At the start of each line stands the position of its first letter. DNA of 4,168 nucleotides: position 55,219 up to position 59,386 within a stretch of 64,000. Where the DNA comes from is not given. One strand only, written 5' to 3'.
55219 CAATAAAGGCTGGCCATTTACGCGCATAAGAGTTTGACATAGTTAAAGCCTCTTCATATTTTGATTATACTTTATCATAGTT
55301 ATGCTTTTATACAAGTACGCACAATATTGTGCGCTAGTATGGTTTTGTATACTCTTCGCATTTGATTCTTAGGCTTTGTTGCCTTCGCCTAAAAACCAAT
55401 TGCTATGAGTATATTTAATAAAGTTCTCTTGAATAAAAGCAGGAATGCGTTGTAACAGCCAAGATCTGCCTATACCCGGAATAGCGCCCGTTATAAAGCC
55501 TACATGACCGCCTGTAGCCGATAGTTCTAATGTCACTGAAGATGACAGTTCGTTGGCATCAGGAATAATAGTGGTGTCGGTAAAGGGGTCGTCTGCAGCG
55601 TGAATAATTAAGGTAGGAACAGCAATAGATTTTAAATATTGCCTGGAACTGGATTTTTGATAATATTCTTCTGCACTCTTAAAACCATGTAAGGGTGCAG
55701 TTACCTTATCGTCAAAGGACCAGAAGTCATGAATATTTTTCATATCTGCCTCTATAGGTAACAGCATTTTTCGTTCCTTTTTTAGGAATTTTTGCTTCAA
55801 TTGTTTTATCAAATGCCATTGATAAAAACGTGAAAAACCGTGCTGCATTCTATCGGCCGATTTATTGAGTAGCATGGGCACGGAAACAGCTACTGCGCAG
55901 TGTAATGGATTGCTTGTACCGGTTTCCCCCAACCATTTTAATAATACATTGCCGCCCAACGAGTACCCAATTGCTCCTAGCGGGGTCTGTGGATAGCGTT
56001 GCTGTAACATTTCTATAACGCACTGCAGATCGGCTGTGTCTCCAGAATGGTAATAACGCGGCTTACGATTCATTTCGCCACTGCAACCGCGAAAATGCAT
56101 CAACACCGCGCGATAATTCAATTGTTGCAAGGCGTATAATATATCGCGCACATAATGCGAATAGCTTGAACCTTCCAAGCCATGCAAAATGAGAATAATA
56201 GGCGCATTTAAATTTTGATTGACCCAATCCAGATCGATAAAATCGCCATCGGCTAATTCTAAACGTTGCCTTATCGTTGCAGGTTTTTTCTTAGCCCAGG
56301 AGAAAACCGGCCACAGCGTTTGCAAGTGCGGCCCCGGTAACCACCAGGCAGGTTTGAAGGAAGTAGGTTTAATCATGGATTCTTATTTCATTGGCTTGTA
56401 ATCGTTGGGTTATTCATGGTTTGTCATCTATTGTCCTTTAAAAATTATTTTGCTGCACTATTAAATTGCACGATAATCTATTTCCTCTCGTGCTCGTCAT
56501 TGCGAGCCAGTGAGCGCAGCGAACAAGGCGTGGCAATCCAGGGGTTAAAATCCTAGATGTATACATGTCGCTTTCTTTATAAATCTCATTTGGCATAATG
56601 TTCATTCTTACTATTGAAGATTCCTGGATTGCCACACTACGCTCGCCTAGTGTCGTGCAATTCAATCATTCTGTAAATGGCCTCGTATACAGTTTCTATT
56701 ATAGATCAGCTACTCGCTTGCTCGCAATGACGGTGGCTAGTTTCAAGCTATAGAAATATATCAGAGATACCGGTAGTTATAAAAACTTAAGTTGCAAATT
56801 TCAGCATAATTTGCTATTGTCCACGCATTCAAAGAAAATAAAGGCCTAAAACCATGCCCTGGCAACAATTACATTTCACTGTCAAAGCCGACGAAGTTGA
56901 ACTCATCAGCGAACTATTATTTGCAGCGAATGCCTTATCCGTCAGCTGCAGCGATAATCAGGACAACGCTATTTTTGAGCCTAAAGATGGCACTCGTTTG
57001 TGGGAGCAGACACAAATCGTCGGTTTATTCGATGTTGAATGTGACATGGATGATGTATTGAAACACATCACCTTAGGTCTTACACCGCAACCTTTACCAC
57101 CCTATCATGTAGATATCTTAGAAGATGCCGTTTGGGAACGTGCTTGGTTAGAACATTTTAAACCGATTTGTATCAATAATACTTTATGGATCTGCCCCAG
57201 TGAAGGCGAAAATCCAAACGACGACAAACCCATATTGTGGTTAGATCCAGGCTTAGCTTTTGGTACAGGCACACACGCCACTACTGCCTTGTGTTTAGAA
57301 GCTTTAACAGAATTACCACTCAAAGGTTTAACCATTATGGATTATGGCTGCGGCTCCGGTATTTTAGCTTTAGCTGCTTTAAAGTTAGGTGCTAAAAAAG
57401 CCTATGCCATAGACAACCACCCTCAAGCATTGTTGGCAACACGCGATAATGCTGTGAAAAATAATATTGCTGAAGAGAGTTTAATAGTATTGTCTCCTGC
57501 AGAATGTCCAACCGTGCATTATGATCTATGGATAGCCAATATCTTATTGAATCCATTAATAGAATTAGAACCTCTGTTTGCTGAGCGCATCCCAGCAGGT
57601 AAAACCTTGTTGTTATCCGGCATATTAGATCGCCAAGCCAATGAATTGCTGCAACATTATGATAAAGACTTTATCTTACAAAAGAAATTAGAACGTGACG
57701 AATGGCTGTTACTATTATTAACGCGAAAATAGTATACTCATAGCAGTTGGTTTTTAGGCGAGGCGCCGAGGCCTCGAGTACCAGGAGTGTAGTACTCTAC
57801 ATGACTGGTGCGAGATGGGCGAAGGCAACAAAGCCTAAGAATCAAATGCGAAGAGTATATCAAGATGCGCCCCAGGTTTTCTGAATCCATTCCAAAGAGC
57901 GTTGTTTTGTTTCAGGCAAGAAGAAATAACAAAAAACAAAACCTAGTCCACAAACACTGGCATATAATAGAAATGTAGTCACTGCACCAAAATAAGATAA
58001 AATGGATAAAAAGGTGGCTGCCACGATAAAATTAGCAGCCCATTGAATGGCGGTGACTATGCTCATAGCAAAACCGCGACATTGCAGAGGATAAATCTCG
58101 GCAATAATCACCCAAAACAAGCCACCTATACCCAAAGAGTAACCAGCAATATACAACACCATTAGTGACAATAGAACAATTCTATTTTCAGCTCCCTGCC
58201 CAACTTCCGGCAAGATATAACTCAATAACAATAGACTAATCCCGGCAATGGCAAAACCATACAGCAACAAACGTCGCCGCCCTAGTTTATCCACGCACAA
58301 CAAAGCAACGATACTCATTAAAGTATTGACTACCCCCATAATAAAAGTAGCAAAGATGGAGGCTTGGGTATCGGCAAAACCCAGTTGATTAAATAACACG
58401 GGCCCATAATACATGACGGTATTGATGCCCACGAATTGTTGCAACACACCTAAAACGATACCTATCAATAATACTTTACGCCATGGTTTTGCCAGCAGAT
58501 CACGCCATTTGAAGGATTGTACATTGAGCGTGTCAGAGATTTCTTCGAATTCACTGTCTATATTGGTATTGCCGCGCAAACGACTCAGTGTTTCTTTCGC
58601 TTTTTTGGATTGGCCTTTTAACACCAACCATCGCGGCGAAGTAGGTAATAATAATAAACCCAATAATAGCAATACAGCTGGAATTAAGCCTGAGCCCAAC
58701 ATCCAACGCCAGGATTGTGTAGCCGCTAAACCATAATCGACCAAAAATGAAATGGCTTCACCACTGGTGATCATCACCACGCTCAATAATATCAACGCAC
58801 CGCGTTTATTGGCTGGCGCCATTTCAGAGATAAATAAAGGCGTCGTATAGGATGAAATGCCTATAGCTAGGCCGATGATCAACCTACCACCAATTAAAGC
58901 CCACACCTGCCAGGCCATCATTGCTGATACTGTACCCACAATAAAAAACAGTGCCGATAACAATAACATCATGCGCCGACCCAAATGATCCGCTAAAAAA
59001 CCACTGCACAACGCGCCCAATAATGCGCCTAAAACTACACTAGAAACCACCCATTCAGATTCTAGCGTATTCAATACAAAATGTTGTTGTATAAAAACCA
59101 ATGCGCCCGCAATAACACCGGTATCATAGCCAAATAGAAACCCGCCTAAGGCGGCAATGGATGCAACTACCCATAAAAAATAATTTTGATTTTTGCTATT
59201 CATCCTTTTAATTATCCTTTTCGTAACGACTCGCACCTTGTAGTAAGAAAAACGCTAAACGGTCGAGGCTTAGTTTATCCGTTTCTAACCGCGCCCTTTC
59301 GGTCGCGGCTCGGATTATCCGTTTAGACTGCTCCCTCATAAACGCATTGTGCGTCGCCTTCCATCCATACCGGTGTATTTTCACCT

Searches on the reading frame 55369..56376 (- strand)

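Call 28: search_protein_families(library=pfam, proteins=[window:55369-56376:-], max_evalue=0.00001)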
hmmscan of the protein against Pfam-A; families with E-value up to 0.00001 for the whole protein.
window:55369-56376:- (335 aa): 2 families
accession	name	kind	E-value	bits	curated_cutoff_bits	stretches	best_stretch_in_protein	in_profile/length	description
PF00561.26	Abhydrolase_1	-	1e-23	84.7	25.8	1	59-297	1-244/245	alpha/beta hydrolase fold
PF12146.15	Hydrolase_4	-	1e-12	48.4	27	1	60-269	6-208/239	Serine aminopeptidase, S33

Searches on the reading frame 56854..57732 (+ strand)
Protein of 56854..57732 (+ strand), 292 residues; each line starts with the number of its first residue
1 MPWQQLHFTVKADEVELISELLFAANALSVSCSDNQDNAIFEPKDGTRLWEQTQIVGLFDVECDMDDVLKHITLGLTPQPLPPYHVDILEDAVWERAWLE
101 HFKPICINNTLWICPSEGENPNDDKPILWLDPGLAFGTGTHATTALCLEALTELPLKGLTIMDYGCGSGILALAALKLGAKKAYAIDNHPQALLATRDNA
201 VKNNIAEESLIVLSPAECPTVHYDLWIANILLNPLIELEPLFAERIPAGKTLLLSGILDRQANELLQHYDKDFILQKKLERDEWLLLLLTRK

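Call 28: search_protein_families(library=pfam, proteins=[window:56854-57732:+], max_evalue=0.00001)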
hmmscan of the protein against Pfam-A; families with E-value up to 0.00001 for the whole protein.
window:56854-57732:+ (292 aa): 3 families
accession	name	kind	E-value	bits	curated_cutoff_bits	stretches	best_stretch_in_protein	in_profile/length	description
PF06325.19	PrmA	-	3.9e-76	256.8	22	1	2-291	1-295/296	Ribosomal protein L11 methyltransferase (PrmA)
PF05175.20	MTS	-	1.4e-06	28.5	23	1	143-212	19-87/170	Methyltransferase small domain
PF13847.12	Methyltransf_31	-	5.1e-06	26.7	27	1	157-235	3-87/145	Methyltransferase domain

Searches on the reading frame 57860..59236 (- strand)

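Call 28: search_protein_families(library=pfam, proteins=[window:57860-59236:-], max_evalue=0.00001)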
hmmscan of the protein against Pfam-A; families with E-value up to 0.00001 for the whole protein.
window:57860-59236:- (458 aa): 3 families
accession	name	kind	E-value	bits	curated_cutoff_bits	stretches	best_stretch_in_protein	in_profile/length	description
PF00083.30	Sugar_tr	-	1.3e-119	400.4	22.3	1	24-455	1-452/452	Sugar (and other) transporter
PF07690.21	MFS_1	-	3.1e-38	132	33.4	2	29-369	2-311/347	Major Facilitator Superfamily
PF06609.19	TRI12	-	6e-07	28.7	23.2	1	67-278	87-294/599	Fungal trichothecene efflux pump (TRI12)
